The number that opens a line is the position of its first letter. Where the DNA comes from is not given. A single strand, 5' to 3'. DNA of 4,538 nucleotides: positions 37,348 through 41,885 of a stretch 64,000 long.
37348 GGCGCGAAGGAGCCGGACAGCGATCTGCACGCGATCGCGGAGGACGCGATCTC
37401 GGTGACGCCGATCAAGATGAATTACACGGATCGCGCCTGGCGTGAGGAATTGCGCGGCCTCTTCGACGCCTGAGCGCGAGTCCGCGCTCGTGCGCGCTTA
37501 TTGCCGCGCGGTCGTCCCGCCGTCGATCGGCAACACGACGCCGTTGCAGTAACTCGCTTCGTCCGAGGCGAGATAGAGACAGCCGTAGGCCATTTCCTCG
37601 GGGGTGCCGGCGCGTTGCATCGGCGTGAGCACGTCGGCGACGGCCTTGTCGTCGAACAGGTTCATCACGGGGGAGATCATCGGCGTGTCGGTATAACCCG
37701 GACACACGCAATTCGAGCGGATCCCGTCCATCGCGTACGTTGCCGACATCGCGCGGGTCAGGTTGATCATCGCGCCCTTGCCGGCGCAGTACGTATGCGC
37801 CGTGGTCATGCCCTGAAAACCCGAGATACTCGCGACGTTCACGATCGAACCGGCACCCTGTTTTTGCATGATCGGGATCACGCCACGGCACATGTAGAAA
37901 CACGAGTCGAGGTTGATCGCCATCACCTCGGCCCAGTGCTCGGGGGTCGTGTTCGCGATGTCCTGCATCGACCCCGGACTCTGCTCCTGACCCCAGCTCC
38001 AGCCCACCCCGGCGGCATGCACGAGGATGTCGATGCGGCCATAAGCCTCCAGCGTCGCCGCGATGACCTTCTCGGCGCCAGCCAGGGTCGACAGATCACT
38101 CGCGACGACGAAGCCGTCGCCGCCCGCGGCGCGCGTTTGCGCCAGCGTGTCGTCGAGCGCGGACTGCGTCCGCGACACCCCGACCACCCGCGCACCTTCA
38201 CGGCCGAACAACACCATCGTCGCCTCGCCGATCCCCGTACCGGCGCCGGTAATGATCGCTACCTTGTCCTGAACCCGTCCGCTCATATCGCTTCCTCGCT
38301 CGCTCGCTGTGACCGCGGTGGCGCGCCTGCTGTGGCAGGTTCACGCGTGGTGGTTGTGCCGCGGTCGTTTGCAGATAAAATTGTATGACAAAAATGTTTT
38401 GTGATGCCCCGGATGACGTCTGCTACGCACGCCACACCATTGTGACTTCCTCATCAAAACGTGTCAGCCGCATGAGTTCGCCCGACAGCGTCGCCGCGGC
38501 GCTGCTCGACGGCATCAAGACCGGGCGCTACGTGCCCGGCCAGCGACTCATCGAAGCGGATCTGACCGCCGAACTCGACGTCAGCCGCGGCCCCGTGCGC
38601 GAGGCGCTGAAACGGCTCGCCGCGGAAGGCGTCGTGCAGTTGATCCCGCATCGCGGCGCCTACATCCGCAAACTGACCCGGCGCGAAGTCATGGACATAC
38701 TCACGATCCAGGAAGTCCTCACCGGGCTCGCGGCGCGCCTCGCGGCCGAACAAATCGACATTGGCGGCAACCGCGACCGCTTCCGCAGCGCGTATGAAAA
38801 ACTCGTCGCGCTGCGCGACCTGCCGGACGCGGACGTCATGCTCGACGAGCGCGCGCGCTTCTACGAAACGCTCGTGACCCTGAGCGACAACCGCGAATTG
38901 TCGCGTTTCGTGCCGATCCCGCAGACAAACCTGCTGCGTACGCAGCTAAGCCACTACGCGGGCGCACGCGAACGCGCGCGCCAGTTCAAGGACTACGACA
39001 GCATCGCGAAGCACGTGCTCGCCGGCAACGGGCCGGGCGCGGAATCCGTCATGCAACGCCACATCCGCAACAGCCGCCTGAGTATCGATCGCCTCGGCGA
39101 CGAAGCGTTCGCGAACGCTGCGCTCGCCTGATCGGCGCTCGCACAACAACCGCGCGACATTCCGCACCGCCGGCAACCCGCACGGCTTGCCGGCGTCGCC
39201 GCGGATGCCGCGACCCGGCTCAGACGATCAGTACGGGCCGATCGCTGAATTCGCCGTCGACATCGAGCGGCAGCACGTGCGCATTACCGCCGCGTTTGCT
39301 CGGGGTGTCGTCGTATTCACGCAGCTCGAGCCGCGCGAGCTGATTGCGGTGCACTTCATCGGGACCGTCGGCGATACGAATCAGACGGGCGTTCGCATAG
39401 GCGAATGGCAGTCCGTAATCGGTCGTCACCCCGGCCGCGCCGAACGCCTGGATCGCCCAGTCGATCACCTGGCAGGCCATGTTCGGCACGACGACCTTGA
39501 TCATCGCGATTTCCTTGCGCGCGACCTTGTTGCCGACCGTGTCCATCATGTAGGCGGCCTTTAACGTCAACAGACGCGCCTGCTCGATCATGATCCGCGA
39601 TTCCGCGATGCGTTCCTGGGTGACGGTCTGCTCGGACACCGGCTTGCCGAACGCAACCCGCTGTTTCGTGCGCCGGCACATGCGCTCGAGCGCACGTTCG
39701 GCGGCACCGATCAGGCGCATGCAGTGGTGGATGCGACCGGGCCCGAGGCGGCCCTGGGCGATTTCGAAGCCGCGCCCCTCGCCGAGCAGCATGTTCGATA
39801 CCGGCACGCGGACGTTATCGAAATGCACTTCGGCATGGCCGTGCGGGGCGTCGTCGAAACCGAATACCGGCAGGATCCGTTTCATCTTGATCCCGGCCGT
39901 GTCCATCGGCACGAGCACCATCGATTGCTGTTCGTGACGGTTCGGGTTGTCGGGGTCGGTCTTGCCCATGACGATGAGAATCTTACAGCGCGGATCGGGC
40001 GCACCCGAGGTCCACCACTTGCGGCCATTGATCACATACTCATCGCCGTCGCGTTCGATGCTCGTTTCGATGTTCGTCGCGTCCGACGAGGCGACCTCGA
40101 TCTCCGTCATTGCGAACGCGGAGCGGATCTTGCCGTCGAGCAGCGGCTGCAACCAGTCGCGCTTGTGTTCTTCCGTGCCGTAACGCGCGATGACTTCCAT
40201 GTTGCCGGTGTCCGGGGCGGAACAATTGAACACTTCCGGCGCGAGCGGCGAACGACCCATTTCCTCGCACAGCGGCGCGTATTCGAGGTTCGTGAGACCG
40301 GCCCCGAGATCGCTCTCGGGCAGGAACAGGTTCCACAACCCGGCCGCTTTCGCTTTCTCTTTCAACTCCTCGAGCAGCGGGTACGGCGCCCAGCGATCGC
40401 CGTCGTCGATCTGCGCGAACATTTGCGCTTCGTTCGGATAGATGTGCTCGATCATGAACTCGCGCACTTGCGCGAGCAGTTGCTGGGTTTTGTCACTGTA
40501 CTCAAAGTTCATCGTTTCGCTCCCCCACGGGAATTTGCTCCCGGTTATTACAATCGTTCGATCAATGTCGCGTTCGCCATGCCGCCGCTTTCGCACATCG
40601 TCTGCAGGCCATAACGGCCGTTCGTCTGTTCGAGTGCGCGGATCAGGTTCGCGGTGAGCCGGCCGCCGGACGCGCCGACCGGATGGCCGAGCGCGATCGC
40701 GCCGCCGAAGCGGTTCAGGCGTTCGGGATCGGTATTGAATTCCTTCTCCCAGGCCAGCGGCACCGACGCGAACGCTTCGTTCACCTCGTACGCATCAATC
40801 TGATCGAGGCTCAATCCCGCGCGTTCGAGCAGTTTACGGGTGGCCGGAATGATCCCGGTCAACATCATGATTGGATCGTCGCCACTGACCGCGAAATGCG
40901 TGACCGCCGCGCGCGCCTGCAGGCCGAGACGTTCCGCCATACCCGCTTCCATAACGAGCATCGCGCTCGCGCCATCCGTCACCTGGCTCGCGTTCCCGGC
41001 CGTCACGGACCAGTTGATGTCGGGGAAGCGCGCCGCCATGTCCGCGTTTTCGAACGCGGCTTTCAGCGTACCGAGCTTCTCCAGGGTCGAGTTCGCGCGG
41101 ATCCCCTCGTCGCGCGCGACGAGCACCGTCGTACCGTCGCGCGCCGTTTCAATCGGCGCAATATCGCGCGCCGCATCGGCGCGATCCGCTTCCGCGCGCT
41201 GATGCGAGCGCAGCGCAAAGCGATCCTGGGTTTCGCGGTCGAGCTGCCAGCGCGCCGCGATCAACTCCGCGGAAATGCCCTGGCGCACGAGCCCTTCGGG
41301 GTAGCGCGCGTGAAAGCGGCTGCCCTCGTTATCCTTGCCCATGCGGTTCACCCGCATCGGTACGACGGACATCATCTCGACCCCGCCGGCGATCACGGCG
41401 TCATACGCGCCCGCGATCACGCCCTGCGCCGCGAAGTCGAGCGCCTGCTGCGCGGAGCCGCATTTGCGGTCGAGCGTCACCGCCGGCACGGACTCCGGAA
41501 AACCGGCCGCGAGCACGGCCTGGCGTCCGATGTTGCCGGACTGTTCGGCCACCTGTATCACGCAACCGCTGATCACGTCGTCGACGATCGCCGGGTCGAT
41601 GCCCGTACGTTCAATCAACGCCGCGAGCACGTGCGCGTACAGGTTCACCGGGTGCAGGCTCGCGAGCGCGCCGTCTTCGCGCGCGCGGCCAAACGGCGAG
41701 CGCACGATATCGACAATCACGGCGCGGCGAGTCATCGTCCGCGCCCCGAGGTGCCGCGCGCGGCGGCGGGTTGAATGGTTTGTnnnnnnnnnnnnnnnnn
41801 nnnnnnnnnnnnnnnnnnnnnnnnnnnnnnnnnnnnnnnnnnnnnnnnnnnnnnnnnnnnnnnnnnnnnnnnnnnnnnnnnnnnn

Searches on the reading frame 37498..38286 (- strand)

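Call 81: search_protein_families(library=pfam, proteins=[window:37498-38286:-], max_evalue=0.00001)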
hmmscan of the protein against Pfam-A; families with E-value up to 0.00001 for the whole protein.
window:37498-38286:- (262 aa): 3 families
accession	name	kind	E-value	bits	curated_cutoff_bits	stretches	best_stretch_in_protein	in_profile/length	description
PF13561.12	adh_short_C2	-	6e-56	190.1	27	1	14-259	1-236/236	Enoyl-(Acyl carrier protein) reductase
PF00106.31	adh_short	-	2e-49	168.2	26.6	1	8-205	1-188/195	short chain dehydrogenase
PF08659.16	KR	-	5.9e-06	26.8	22.6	0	11-176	4-159/180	KR domain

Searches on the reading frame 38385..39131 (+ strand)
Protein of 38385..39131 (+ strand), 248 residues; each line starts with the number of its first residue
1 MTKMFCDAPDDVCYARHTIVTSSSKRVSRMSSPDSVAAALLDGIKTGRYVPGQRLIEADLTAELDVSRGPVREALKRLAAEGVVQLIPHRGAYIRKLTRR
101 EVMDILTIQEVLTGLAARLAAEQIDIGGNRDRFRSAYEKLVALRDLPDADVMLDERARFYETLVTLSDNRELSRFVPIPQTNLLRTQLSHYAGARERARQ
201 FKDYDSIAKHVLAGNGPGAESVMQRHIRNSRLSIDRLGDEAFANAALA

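Call 81: search_protein_families(library=pfam, proteins=[window:38385-39131:+], max_evalue=0.00001)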
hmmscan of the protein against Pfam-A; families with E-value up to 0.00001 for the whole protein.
window:38385-39131:+ (248 aa): 2 families
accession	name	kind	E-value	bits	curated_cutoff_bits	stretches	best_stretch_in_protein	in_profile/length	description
PF00392.27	GntR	-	3.3e-17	62.3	27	1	35-94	4-64/64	Bacterial regulatory proteins, gntR family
PF07729.17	FCD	-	1.3e-12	48.6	24.3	1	104-228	1-124/125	FCD domain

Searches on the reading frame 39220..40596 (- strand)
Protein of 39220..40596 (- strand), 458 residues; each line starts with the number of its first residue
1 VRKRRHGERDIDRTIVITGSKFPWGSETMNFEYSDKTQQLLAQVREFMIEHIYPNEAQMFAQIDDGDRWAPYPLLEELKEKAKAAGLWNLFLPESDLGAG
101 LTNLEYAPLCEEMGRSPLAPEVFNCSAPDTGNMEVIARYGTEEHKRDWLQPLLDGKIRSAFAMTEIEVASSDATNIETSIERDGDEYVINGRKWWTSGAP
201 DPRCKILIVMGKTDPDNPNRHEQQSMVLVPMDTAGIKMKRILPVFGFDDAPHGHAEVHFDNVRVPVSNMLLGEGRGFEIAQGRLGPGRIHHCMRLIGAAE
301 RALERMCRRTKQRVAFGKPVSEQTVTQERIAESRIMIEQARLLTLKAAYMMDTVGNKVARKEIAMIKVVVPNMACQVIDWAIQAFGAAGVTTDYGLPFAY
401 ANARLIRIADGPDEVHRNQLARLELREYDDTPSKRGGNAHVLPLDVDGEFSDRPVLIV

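Call 81: search_protein_families(library=pfam, proteins=[window:39220-40596:-], max_evalue=0.00001)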
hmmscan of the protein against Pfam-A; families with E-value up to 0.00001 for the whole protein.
window:39220-40596:- (458 aa): 4 families
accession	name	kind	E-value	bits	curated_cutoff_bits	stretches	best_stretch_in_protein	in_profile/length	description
PF00441.29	Acyl-CoA_dh_1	-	5.7e-39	134.1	22.4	1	274-422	1-147/150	Acyl-CoA dehydrogenase, C-terminal domain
PF02770.24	Acyl-CoA_dh_M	-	4.1e-22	78.6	33.3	1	160-262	1-97/97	Acyl-CoA dehydrogenase, middle domain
PF02771.21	Acyl-CoA_dh_N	-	2.7e-15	57.1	22.9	1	35-156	2-113/113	Acyl-CoA dehydrogenase, N-terminal domain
PF08028.16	Acyl-CoA_dh_2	-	9e-14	52.3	22.7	1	290-395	2-115/134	Acyl-CoA dehydrogenase, C-terminal domain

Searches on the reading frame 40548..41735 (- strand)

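Call 81: search_protein_families(library=pfam, proteins=[window:40548-41735:-], max_evalue=0.00001)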
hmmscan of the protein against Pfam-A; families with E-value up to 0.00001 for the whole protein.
window:40548-41735:- (395 aa): 2 families
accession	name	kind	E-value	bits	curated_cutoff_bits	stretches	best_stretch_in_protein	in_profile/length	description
PF00108.29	Thiolase_N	-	2.8e-59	201.1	26.4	1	6-264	2-259/260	Thiolase, N-terminal domain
PF02803.24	Thiolase_C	-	1.1e-38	132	27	1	273-394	2-123/123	Thiolase, C-terminal domain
